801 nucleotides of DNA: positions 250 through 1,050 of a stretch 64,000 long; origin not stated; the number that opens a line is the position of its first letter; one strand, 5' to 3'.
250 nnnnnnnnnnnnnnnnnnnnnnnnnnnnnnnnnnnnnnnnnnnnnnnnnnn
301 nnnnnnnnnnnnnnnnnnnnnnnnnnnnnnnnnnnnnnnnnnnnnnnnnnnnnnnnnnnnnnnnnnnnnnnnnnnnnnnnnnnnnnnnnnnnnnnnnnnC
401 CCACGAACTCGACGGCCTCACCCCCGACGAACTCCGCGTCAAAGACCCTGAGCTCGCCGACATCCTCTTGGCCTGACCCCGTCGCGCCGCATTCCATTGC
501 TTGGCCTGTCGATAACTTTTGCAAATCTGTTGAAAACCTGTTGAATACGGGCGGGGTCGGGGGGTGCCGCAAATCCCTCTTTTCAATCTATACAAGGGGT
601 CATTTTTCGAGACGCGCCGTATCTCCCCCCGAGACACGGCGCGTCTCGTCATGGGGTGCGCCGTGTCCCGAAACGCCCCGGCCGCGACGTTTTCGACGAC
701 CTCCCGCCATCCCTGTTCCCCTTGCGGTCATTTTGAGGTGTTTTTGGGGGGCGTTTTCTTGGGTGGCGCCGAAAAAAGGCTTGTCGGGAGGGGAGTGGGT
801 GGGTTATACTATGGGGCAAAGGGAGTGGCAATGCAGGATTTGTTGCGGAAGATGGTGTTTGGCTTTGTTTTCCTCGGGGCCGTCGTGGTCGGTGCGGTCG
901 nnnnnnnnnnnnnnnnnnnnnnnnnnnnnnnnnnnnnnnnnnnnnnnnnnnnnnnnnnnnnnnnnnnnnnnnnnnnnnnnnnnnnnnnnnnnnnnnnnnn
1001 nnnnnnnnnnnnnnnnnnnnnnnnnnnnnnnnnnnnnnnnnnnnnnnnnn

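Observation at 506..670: Three-copy family of structured intergenic elements with a covarying hairpin and conserved G-U wobbles (candidate small RNA or MITE family)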

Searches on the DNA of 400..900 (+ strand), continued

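Call 90: search_with_rna_model(model_id=R1, sources=[L167, L168, L169], max_evalue=1, show_alignments=2)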
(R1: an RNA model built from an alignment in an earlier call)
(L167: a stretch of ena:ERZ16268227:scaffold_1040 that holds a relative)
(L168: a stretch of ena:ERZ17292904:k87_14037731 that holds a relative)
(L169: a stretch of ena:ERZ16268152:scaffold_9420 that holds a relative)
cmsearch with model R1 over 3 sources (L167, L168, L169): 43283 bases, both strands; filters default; matches with E-value up to 1: 12.
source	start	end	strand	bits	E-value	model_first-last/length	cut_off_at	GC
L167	9276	9488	+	103.5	2.7e-28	1-208/208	no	0.57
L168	4655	4867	+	103.5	2.7e-28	1-208/208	no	0.57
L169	633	845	+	103.5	2.7e-28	1-208/208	no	0.57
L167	9382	9444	-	48.1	1.5e-12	109-171/208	no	0.68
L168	4761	4823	-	48.1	1.5e-12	109-171/208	no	0.68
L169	739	801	-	48.1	1.5e-12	109-171/208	no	0.68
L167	11602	11649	-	6.8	0.83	1-208/208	no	0.65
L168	6981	7028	-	6.8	0.83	1-208/208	no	0.65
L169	2959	3006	-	6.8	0.83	1-208/208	no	0.65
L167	12363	12397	+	6.5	0.97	112-146/208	no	0.83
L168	7742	7776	+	6.5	0.97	112-146/208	no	0.83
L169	3720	3754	+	6.5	0.97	112-146/208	no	0.83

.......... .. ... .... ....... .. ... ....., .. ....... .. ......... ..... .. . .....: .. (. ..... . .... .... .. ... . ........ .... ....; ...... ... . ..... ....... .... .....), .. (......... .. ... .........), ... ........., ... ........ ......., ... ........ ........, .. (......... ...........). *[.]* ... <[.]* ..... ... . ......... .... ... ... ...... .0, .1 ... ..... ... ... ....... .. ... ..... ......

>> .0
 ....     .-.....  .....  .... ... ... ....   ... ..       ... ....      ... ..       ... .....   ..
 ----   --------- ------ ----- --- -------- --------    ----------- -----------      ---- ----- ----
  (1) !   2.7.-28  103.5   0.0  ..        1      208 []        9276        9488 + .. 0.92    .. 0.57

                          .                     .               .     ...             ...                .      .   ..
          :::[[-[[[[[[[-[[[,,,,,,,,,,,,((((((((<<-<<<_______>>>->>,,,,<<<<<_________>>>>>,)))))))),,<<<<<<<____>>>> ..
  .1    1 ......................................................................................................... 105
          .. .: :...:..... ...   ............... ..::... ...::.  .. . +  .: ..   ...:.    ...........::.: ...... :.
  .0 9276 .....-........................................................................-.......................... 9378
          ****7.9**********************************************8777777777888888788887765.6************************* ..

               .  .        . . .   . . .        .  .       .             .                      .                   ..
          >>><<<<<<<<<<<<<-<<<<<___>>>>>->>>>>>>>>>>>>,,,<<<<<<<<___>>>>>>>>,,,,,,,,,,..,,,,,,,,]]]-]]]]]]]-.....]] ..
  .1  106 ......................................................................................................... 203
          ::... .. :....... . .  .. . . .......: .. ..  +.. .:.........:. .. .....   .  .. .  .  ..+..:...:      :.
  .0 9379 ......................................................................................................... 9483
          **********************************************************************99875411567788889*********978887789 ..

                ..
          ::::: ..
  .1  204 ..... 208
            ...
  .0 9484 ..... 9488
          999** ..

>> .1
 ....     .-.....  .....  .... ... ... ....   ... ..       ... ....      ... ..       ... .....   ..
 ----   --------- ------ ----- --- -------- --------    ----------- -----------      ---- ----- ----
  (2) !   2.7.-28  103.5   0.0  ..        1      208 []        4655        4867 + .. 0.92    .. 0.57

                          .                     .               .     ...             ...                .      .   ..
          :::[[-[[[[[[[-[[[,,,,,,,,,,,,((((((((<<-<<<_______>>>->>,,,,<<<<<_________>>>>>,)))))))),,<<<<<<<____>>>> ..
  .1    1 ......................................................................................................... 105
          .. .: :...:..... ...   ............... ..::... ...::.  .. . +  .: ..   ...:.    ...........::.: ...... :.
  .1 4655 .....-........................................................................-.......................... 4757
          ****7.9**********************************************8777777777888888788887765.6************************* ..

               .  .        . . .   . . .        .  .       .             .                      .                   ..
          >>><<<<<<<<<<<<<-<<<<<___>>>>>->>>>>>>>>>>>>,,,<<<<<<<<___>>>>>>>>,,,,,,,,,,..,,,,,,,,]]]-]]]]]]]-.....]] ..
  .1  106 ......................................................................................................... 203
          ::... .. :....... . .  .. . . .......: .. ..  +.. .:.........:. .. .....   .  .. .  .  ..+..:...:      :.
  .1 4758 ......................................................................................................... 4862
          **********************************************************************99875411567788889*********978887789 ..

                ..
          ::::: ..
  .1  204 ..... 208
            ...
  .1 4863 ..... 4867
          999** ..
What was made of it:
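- A fifth full copy is at L167:9276-9488 (call 90).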

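Call 96: build_rna_model(alignment_id=A5, structure=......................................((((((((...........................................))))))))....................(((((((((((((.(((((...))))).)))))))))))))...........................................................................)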
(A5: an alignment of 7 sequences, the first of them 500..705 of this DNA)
Model R2 built from alignment A5 (7 sequences, 233 columns); structure: as given.
model positions 200; base pairs 26; branch points 1; effective number of sequences 1.81; information 0.59 bits per position. Calibrated on 0.2 Mb of random sequence (short: E-values are rough).
structure used (alignment columns):
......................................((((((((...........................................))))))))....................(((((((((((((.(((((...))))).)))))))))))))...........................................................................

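Call 97: search_with_rna_model(model_id=R2, sources=[window, L006, L007, L026, L027, L154, L155, L156, L167, L010, L162, L150], max_evalue=1)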
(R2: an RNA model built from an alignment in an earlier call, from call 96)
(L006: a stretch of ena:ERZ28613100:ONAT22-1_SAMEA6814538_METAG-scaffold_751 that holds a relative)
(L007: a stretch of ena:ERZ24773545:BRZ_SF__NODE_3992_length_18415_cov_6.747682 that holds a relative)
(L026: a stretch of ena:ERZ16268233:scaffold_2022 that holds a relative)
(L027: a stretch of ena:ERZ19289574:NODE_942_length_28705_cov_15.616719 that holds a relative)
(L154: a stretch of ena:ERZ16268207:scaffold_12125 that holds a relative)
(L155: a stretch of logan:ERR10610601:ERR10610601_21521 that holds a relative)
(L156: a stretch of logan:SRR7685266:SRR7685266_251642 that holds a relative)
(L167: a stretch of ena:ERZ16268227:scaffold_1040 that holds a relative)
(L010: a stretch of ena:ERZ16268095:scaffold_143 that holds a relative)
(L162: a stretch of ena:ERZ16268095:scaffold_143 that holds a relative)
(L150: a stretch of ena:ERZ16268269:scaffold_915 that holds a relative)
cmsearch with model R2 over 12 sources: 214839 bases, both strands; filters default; matches with E-value up to 1: 15.
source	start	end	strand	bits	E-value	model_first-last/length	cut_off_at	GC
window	30145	30342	-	210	1.1e-48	1-200/200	no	0.57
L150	3876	4073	-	209.7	1.4e-48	1-200/200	no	0.57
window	49292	49492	+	204.1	3e-47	1-200/200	no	0.57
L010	8295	8499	+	203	5.6e-47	1-200/200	no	0.59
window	500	705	+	198.5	6.7e-46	1-200/200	no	0.59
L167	9275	9488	+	177.9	5.8e-41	1-200/200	no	0.57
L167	9346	9481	-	45.3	4.1e-09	1-200/200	no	0.57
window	30443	30603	+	37.8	2.5e-07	1-200/200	no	0.68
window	30196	30234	+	33.4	2.9e-06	109-147/200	no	0.67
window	608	648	-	32.8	4e-06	108-148/200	no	0.73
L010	8402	8442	-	32.8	4e-06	108-148/200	no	0.73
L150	4233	4293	+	29.7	2.2e-05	88-148/200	no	0.64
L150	3927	3965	+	28.4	4.5e-05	109-147/200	no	0.64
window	49397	49524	-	20.5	0.0036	30-173/200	no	0.57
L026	9113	9150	-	12.8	0.25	1-200/200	no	0.58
